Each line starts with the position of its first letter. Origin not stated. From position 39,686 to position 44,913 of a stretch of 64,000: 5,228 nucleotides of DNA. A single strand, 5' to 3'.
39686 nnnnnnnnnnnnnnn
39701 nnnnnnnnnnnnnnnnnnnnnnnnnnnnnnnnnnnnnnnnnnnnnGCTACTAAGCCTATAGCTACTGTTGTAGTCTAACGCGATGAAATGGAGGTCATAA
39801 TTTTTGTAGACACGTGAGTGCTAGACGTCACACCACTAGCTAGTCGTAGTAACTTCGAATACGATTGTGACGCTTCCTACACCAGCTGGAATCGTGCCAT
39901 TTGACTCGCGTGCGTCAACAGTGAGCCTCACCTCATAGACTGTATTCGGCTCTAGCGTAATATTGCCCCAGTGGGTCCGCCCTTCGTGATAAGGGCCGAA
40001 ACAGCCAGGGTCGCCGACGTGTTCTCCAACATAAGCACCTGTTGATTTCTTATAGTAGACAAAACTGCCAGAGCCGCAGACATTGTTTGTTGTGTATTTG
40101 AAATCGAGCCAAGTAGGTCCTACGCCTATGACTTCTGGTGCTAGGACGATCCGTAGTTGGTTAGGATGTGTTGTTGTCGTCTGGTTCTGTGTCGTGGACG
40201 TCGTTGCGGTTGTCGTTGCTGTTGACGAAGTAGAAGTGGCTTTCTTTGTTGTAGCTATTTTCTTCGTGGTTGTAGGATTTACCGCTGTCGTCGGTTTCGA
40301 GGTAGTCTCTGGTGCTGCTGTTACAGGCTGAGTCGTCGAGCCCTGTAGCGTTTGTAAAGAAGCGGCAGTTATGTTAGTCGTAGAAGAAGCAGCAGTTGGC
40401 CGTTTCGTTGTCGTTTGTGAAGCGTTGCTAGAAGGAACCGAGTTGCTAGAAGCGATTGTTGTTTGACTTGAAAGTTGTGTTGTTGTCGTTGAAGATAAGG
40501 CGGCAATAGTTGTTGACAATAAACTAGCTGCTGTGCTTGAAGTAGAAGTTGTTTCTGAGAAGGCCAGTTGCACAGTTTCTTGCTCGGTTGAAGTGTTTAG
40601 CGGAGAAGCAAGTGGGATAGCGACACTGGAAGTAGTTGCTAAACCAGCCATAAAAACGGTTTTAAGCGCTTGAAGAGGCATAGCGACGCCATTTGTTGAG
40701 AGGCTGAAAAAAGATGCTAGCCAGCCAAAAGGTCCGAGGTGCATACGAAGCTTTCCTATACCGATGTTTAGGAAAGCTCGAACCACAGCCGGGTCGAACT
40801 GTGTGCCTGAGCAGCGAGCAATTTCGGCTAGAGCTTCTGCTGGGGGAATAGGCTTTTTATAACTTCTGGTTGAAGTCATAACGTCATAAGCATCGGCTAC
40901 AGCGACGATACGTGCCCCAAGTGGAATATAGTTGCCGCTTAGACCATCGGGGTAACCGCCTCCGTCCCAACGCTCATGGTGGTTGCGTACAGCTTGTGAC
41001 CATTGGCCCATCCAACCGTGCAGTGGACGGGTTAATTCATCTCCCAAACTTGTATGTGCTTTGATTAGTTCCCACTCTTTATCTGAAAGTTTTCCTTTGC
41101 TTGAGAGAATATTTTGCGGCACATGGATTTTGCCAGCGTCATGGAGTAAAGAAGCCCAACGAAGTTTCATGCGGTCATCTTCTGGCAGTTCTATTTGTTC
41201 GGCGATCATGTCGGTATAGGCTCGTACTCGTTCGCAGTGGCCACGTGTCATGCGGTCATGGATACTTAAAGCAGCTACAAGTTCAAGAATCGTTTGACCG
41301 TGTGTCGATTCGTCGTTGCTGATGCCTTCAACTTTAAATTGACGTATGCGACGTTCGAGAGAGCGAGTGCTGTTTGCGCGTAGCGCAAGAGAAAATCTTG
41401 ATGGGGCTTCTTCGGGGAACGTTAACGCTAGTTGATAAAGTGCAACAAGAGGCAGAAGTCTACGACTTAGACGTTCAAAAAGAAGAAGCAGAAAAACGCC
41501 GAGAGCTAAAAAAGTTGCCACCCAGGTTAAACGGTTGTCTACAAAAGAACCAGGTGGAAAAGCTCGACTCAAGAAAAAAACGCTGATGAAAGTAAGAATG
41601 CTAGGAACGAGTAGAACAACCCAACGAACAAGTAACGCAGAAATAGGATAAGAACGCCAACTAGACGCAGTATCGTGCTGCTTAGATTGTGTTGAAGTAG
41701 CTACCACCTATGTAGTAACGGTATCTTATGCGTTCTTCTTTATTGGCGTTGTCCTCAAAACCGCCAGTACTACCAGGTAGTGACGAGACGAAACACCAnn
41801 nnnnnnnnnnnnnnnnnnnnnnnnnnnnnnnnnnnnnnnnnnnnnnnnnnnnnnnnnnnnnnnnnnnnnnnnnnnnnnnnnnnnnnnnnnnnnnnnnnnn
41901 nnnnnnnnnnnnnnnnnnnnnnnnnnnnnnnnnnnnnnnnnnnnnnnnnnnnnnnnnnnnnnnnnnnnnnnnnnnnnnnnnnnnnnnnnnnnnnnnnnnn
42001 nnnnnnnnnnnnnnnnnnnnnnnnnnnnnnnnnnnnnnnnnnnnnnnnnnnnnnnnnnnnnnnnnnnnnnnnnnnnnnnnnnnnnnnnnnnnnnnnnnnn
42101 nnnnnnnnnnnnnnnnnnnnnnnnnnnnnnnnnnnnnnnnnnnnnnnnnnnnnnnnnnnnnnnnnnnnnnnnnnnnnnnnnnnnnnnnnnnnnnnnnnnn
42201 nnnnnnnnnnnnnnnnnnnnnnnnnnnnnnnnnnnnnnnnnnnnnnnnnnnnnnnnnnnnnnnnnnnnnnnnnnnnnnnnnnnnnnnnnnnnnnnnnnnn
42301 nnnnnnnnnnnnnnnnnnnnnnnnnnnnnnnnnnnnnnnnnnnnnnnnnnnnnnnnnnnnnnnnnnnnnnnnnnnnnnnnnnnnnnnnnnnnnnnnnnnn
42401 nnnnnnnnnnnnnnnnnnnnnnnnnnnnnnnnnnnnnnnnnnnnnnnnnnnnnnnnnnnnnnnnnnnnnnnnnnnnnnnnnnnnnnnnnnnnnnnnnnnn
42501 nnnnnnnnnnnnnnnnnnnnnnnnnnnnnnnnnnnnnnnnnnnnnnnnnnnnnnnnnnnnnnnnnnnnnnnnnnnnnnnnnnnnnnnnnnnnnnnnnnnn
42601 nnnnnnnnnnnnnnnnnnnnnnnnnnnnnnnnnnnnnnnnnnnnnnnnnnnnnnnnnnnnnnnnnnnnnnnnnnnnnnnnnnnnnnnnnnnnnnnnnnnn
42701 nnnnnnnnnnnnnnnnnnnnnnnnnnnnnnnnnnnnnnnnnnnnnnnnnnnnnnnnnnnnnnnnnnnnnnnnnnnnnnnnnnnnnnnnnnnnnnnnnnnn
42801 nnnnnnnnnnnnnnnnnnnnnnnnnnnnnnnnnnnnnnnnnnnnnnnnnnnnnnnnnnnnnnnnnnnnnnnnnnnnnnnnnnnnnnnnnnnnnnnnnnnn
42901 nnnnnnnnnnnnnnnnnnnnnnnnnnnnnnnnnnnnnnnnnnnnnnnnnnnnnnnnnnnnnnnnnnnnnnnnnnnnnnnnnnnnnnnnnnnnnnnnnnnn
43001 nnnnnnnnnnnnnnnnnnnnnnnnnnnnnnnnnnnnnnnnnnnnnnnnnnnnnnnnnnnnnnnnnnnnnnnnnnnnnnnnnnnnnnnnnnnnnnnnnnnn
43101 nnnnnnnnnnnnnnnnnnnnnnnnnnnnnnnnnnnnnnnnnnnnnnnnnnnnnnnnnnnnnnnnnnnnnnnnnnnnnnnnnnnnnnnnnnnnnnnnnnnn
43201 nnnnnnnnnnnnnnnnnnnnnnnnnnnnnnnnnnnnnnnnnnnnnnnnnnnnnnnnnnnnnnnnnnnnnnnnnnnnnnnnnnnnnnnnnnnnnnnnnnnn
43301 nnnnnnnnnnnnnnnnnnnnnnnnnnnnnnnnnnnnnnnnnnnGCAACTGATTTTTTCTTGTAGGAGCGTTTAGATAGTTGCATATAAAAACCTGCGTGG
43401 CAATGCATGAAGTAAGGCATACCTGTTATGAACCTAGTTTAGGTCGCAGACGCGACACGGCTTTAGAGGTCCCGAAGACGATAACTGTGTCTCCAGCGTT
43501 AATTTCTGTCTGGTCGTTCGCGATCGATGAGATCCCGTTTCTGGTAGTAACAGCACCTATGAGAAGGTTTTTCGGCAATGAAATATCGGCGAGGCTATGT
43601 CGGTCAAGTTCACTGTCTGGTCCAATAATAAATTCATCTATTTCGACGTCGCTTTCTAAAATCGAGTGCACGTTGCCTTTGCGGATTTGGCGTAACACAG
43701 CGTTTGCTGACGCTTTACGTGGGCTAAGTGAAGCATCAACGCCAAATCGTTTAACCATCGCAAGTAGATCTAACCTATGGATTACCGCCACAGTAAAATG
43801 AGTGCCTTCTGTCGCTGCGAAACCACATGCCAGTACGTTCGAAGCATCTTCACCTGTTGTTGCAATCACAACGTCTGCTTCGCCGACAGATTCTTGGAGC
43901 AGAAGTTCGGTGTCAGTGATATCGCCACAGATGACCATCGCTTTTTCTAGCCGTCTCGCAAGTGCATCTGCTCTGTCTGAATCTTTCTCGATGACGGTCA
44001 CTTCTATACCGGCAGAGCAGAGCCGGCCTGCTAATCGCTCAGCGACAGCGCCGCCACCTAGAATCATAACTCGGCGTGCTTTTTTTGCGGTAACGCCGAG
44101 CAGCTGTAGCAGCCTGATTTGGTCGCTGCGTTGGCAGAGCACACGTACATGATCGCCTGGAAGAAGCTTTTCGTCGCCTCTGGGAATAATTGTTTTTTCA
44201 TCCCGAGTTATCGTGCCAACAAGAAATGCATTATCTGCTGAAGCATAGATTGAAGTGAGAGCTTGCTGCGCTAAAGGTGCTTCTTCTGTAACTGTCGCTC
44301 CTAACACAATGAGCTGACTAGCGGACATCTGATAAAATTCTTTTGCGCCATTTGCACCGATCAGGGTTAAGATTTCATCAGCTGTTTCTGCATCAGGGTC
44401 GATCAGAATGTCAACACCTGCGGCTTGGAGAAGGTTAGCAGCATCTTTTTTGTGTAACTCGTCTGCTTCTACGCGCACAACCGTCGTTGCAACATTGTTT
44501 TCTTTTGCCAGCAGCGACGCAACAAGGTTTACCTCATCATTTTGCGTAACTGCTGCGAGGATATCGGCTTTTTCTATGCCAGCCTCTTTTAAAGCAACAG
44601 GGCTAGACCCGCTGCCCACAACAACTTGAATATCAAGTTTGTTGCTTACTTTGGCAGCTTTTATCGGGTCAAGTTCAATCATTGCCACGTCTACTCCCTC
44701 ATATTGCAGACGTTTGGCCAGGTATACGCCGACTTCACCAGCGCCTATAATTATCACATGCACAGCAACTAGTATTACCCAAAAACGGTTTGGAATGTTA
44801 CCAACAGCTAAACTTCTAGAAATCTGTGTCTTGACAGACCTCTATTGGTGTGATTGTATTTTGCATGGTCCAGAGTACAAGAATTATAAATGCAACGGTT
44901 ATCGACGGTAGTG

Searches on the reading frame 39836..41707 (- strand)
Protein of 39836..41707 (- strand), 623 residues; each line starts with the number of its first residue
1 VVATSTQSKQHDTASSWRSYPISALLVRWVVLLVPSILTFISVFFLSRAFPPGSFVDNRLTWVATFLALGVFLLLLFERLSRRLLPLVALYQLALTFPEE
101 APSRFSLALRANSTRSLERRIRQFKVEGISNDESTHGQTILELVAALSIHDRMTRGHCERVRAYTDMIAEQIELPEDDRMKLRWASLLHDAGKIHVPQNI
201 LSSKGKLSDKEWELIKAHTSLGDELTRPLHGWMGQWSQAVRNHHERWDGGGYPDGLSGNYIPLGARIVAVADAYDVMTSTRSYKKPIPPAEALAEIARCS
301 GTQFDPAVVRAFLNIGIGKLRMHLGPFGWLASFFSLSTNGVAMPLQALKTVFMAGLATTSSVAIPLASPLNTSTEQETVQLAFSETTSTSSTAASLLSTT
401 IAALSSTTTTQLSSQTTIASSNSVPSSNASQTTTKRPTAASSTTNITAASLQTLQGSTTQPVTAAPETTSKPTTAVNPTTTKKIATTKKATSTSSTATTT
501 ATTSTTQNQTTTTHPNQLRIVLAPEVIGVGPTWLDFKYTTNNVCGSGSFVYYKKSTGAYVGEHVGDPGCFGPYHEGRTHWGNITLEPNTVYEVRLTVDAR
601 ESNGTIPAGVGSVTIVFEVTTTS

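Call 41: search_protein_families(library=ncbifam, proteins=[window:39836-41707:-], max_evalue=0.00001)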
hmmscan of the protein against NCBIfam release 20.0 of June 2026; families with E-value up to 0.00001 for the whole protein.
window:39836-41707:- (623 aa): 1 family
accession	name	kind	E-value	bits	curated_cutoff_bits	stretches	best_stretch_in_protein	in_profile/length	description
NF053512.1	nitric_RR_NosR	exception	8.9e-35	120.5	400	1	133-315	171-353/422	response regulator c-di-GMP phosphodiesterase, NosR family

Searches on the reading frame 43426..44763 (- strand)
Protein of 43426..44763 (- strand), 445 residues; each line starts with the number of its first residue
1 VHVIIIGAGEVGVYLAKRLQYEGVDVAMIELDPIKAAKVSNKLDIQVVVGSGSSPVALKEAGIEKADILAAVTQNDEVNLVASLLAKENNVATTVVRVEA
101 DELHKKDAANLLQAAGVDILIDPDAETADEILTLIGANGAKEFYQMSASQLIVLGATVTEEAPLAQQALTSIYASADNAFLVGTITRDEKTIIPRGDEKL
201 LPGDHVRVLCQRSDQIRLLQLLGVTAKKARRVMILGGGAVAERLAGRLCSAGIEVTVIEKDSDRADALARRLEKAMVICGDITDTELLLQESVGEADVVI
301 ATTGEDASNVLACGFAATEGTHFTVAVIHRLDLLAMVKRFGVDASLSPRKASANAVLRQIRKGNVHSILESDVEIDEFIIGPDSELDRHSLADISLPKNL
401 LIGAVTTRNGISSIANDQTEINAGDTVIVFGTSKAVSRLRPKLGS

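Call 6: search_protein_families(library=pfam, proteins=[window:43426-44763:-], max_evalue=0.01)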
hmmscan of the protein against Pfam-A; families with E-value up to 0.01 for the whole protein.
window:43426-44763:- (445 aa): 22 families
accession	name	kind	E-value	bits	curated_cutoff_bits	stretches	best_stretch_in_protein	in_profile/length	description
PF02254.24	TrkA_N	-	1.4e-45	154.8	23.8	2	3-123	1-116/116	TrkA-N domain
PF02080.26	TrkA_C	-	8.8e-24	83.6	27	2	377-443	3-70/71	TrkA-C domain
PF13241.12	NAD_binding_7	-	2.7e-11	44.4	22.1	2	228-310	6-76/104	Putative NAD(P)-binding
PF01488.26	Shikimate_DH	-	3.1e-11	44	24.3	1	228-305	11-85/138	Shikimate / quinate 5-dehydrogenase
PF03807.23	F420_oxidored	-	3.3e-09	37.7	21.6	1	232-302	2-66/94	NADP oxidoreductase coenzyme F420-dependent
PF02558.23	ApbA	-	1.6e-08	34.7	22.2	1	232-302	1-73/150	Ketopantoate reductase PanE/ApbA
PF01494.25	FAD_binding_3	-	1.6e-07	31.3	22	1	2-30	3-31/349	FAD binding domain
PF01262.27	AlaDh_PNT_C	-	7.4e-07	29.2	23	1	217-302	16-99/214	Alanine dehydrogenase/PNT, C-terminal domain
PF07992.20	Pyr_redox_2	-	8.7e-07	29.1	26.1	1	225-274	142-187/291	Pyridine nucleotide-disulphide oxidoreductase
PF13478.12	XdhC_C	-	3.8e-06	27.9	29.7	0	3-129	1-119/125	XdhC Rossmann domain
PF02737.24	3HCDH_N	-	2.4e-05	24.8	22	0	232-276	2-46/180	3-hydroxyacyl-CoA dehydrogenase, NAD binding domain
PF00070.33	Pyr_redox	-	9.6e-05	23.3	22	0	231-262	1-32/82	Pyridine nucleotide-disulphide oxidoreductase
PF03435.24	Sacchrp_dh_NADP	-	0.0001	23.1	25.1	1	232-330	1-111/129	Saccharopine dehydrogenase NADP binding domain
PF02826.25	2-Hacid_dh_C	-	0.00016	21.6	25.1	0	2-34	38-70/178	D-isomer specific 2-hydroxyacid dehydrogenase, NAD binding domain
PF03721.20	UDPG_MGDP_dh_N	-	0.00043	20.3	27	0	1-41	1-41/187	UDP-glucose/GDP-mannose dehydrogenase family, NAD binding domain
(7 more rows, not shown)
